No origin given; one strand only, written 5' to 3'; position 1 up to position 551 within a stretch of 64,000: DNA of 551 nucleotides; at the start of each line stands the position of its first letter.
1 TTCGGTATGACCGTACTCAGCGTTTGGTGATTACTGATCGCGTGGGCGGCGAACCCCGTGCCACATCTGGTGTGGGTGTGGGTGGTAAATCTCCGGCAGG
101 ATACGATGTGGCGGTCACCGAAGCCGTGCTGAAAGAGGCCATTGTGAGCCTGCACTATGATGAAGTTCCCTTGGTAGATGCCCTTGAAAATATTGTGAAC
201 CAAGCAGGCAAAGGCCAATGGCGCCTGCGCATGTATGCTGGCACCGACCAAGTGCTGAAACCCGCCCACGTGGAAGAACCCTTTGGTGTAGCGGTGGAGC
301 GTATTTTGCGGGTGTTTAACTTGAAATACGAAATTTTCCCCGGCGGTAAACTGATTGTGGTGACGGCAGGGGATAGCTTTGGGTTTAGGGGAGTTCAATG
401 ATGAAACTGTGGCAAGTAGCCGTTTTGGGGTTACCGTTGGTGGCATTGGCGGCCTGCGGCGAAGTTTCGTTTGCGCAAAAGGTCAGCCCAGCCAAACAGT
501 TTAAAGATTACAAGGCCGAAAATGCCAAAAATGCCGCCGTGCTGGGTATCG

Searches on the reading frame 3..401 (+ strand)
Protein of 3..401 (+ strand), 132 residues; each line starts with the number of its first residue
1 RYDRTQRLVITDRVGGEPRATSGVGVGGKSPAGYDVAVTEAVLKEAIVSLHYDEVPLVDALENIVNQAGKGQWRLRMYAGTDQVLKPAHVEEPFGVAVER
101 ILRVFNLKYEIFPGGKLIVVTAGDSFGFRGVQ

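Call 6: search_protein_families(library=pfam, proteins=[window:3-401:+], max_evalue=0.01)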
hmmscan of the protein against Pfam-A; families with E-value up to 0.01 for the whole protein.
window:3-401:+ (132 aa): 0 families

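Call 8: search_protein_families(library=ncbifam, proteins=[window:3-401:+], max_evalue=1)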
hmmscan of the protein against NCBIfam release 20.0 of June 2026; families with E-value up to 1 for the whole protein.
window:3-401:+ (132 aa): 1 family
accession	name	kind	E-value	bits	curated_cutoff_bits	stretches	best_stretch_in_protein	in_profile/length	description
TIGR03645.1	glyox_marine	hypoth_equivalog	0.15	12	262.05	1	56-109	103-157/162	lactoylglutathione lyase family protein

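Call 33: find_homologous_proteins(query=window:3-401:+, max_evalue=0.01)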
Query window:3-401:+ (132 aa): 15 proteins with E <= 0.01 among 24 candidates.
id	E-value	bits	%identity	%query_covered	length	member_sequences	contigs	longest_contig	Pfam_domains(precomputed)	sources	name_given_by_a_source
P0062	1.2e-63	231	78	100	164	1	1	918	-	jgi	jgi:hypothetical protein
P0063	1.1e-62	228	76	100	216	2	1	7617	-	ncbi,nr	ncbi:MAG: hypothetical protein EBR79_00655, partial [Proteobacteria bacterium]|nr:hypothetical prote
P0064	4.8e-56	206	74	98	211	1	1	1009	-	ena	-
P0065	3.1e-54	201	73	99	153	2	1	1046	-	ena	-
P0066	3.9e-54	200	71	100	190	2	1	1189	-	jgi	jgi:hypothetical protein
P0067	9.7e-54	199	74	99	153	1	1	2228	-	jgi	-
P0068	1.6e-53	198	68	100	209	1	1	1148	-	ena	-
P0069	3.4e-51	191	66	99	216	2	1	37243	-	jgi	jgi:hypothetical protein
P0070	2.8e-49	185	66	100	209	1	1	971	-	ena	-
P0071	4.8e-45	171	64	100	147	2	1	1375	-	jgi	-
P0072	1.9e-44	169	72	83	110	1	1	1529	-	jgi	jgi:hypothetical protein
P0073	1.3e-42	163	79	71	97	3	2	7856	-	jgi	-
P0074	1.9e-38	149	76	65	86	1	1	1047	-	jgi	-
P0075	1.4e-31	127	94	49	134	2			-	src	-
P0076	8.2e-19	86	71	52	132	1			-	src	-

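Call 35: find_encoding_contigs(protein=P0069, flank=10000, max_places=1)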
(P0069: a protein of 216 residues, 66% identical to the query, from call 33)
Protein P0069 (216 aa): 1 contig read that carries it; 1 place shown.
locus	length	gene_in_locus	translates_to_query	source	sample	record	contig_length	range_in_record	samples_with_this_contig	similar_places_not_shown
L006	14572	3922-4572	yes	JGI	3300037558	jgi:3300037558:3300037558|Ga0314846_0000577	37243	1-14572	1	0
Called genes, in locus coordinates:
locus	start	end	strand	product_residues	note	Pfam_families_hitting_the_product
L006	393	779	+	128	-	-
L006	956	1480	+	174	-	-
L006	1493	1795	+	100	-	-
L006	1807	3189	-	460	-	-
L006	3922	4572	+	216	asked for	-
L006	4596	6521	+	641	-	PF00263:Secretin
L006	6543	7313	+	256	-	-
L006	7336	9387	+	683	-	PF00437:T2SSE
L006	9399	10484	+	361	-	PF00482:T2SSF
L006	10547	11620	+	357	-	-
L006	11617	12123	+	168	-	-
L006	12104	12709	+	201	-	-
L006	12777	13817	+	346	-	-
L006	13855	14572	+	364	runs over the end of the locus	-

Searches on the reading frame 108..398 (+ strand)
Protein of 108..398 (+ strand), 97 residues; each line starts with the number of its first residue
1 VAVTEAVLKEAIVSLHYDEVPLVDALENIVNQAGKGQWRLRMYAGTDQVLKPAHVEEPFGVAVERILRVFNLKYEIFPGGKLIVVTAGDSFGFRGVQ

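Call 17: search_protein_families(library=pfam, proteins=[window:108-398:+], max_evalue=10)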
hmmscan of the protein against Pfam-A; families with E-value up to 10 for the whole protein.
seq(97 aa): 0 families
